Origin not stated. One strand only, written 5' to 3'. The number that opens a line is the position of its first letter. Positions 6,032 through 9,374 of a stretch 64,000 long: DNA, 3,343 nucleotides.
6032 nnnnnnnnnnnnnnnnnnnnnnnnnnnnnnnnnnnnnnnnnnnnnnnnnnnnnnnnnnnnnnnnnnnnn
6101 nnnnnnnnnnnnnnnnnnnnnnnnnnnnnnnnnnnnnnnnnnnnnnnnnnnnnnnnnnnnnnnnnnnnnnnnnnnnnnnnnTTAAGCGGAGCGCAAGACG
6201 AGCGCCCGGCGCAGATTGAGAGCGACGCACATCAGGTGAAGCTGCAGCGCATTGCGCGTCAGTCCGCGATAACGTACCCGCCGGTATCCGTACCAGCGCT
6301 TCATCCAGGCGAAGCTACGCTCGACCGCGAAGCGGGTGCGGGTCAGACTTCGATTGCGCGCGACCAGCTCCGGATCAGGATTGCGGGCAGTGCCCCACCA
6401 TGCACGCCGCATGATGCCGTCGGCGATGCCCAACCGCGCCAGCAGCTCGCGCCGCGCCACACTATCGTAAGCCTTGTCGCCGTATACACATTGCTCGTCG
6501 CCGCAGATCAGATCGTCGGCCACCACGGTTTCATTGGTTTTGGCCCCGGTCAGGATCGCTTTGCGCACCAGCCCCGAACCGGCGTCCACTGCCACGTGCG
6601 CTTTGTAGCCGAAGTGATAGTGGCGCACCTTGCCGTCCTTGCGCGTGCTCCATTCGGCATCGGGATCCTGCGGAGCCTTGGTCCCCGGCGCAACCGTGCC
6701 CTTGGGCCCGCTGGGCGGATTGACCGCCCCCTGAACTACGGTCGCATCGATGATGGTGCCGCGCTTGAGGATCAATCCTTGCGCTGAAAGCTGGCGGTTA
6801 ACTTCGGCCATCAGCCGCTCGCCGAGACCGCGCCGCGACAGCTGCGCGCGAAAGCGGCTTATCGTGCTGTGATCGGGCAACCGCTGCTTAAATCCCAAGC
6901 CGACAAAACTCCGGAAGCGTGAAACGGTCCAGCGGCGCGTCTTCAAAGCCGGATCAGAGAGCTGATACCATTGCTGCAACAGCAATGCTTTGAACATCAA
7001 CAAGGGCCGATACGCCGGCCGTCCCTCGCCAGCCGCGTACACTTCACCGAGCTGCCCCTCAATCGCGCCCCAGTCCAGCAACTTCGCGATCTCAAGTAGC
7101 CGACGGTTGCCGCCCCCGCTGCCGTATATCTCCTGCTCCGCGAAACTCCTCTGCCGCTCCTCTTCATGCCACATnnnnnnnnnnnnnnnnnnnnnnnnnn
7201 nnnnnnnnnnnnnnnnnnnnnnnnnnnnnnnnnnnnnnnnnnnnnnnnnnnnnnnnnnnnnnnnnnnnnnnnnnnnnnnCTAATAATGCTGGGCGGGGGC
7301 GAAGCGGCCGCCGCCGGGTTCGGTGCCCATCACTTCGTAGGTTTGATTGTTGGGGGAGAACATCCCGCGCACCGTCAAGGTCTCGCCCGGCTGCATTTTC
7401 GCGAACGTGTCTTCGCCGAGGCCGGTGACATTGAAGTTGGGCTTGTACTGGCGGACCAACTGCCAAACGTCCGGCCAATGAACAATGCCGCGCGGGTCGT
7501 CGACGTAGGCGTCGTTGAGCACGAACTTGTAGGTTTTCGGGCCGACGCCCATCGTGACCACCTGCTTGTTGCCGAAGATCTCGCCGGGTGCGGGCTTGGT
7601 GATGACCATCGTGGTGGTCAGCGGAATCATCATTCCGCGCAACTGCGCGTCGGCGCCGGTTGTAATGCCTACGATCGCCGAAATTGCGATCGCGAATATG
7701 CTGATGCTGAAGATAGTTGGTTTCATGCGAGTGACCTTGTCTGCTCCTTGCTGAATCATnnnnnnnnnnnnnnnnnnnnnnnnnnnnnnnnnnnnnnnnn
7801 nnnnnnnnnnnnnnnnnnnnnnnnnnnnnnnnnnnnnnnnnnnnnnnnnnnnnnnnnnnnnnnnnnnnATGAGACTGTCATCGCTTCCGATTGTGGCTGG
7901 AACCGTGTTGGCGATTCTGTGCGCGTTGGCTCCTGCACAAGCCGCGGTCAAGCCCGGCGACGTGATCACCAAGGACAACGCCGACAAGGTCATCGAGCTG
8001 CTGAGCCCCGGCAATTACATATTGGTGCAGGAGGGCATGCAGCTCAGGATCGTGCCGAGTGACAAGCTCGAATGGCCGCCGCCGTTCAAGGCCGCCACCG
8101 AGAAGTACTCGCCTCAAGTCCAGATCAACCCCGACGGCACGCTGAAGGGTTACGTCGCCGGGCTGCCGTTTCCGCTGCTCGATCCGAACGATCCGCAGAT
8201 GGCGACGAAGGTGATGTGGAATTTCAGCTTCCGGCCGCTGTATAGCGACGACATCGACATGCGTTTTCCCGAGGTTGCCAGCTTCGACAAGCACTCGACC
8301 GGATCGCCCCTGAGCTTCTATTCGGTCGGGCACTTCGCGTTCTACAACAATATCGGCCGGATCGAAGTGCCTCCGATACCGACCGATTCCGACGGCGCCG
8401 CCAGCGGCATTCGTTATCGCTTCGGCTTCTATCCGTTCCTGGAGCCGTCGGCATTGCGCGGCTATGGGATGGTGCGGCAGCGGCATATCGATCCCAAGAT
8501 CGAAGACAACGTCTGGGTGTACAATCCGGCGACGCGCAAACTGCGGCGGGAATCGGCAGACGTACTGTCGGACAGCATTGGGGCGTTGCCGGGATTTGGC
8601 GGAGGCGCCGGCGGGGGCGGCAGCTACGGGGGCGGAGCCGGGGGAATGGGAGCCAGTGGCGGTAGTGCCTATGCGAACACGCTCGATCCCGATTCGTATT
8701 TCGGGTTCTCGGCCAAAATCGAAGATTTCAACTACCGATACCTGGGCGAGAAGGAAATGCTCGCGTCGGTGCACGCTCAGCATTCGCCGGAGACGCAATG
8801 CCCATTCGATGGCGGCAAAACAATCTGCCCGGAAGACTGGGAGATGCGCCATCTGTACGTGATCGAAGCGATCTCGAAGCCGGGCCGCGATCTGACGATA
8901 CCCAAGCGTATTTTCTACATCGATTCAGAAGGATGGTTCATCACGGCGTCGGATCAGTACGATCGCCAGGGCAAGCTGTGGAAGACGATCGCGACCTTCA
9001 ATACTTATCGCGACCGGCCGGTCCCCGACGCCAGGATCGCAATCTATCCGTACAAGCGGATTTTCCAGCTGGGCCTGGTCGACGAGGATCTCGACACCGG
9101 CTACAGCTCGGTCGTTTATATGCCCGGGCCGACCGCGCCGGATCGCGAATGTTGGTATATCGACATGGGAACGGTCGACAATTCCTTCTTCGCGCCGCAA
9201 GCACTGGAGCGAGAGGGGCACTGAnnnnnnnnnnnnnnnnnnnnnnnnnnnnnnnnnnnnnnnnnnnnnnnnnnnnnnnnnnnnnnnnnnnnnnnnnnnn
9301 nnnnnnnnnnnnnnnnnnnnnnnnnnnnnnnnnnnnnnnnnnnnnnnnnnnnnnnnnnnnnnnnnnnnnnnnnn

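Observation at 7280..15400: Compact envelope module: secreted protein, DUF1329, VWA-TM-FHA sensor, giant Thr/Pro-rich surface protein, coupled lipoprotein and an orphan HlyD adaptor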

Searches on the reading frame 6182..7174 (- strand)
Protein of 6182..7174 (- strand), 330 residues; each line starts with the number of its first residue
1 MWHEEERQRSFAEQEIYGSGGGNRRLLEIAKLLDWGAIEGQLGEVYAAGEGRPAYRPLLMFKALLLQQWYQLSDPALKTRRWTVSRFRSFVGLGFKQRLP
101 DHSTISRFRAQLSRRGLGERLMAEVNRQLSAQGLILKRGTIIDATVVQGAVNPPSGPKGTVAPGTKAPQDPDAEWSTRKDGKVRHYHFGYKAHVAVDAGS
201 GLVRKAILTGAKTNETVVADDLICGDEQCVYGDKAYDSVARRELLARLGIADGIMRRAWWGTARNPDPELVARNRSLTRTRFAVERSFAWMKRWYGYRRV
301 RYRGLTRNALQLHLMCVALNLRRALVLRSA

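Call 4: search_protein_families(library=pfam, proteins=[window:6182-7174:-], max_evalue=0.01)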
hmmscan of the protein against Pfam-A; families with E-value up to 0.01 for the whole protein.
window:6182-7174:- (330 aa): 6 families
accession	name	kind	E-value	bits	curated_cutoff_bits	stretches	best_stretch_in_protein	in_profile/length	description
PF01609.27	DDE_Tnp_1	-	4.8e-25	88.9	23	1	137-321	4-200/200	Transposase DDE domain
PF05598.16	DUF772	-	1.8e-19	69.9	23.1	1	51-125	1-74/74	Transposase domain (DUF772)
PF13751.12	DDE_Tnp_1_6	-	8.7e-11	42.6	25.1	1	278-324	77-124/125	Transposase DDE domain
PF13359.12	DDE_Tnp_4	-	0.0013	18.8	24.8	1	224-319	72-156/158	DDE superfamily endonuclease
PF13586.12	DDE_Tnp_1_2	-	0.0014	19.4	29.2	1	232-312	3-75/86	Transposase DDE domain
PF13612.12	DDE_Tnp_1_3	-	0.0074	16.7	27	0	181-247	36-102/155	Transposase DDE domain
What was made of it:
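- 6001..7265 (-): IS5-family insertion sequence (transposase ORF 6182-7174). It is a neighbour, not part of the cluster. Pfam DDE_Tnp_1 and DUF772 (call 4).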

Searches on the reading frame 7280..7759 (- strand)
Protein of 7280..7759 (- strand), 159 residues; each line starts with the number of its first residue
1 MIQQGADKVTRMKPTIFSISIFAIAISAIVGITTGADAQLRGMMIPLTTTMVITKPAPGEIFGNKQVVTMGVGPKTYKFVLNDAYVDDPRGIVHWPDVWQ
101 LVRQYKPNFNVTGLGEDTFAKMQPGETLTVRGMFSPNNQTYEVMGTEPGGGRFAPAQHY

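Call 4: search_protein_families(library=pfam, proteins=[window:7280-7759:-], max_evalue=0.01)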
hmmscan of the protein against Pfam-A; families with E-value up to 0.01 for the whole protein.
window:7280-7759:- (159 aa): 0 families

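Call 6: search_protein_families(library=pfam, proteins=[window:7280-7759:-], max_evalue=10)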
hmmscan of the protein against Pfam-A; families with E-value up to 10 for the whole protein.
window:7280-7759:- (159 aa): 0 families
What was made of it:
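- On DUF4382 (PF14321): The window protein has no hit even at E 10 (call 6).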

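Call 7: search_protein_families(library=ncbifam, proteins=[window:7280-7759:-], max_evalue=0.1)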
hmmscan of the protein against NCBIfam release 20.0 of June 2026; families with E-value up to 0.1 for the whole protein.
window:7280-7759:- (159 aa): 0 families

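Call 63: search_protein_families(library=padloc, proteins=[window:7280-7759:-], max_evalue=0.01)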
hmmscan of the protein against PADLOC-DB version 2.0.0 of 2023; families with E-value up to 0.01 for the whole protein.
window:7280-7759:- (159 aa): 0 families

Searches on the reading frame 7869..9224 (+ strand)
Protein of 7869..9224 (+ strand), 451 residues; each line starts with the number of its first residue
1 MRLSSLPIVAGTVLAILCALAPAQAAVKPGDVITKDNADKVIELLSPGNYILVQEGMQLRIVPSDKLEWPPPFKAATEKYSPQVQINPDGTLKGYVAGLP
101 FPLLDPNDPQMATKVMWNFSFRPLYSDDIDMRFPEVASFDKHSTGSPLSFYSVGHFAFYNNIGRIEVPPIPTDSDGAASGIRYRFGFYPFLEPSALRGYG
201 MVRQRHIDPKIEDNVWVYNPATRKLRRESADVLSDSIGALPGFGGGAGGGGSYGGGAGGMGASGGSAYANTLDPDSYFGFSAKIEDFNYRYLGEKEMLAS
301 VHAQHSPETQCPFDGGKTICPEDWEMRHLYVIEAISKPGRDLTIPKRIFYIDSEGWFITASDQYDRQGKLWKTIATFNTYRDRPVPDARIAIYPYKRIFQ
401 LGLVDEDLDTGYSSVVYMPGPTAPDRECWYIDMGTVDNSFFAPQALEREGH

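Call 4: search_protein_families(library=pfam, proteins=[window:7869-9224:+], max_evalue=0.01)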
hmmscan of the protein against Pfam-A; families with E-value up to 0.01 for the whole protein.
window:7869-9224:+ (451 aa): 2 families
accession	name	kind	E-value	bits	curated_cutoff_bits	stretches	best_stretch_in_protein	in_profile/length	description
PF07044.18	DUF1329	-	8.9e-45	154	23.1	2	272-382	202-318/368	Protein of unknown function (DUF1329)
PF17131.11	LolA_like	-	1e-10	42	30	2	324-376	81-133/184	Outer membrane lipoprotein-sorting protein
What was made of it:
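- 7869..9224 (+): DUF1329 / LolA-like periplasmic protein with a signal peptide. Peripheral and separable. PF07044 at 154 bits and PF17131 (call 4).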

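Call 7: search_protein_families(library=ncbifam, proteins=[window:7869-9224:+], max_evalue=0.1)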
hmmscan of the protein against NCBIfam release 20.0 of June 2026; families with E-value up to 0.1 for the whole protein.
window:7869-9224:+ (451 aa): 0 families

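Call 63: search_protein_families(library=padloc, proteins=[window:7869-9224:+], max_evalue=0.01)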
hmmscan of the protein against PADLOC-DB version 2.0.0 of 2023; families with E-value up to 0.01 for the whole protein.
window:7869-9224:+ (451 aa): 0 families
